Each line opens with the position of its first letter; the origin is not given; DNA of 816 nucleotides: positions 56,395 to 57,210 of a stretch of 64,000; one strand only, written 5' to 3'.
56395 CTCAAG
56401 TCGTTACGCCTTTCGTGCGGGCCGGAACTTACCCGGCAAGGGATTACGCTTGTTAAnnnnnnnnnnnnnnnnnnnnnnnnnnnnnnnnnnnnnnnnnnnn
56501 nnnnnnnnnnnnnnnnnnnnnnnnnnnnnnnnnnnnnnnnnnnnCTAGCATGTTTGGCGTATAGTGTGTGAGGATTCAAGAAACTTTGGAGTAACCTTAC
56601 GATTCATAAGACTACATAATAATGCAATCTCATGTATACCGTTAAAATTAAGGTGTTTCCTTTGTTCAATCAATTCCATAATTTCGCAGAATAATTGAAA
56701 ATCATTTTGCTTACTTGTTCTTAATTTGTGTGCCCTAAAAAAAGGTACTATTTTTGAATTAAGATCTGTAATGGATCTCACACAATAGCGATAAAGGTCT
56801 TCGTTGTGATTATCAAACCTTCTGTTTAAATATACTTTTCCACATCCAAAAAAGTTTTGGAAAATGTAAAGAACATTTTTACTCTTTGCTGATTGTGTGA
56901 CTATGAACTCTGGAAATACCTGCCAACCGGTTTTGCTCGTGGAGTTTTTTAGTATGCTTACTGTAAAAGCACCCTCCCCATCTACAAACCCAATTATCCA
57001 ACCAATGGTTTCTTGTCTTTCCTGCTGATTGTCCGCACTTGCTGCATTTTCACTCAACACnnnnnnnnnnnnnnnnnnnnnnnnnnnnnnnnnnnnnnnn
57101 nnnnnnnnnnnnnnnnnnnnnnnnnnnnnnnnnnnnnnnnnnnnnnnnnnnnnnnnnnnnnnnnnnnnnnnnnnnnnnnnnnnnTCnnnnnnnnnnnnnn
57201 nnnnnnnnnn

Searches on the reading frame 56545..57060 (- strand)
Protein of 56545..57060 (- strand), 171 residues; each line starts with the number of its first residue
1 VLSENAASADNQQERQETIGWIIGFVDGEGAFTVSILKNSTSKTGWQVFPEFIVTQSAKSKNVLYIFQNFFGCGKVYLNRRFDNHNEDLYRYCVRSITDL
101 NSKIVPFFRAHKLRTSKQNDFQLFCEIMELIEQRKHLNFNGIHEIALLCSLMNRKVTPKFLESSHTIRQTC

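Call 50: search_protein_families(library=pfam, proteins=[window:56545-57060:-], max_evalue=0.001)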
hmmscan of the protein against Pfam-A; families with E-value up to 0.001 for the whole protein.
window:56545-57060:- (171 aa): 1 family
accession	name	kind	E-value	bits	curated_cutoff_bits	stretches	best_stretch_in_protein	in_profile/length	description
PF00961.24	LAGLIDADG_1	-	6.5e-24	85.2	23.1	1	22-128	1-102/102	LAGLIDADG endonuclease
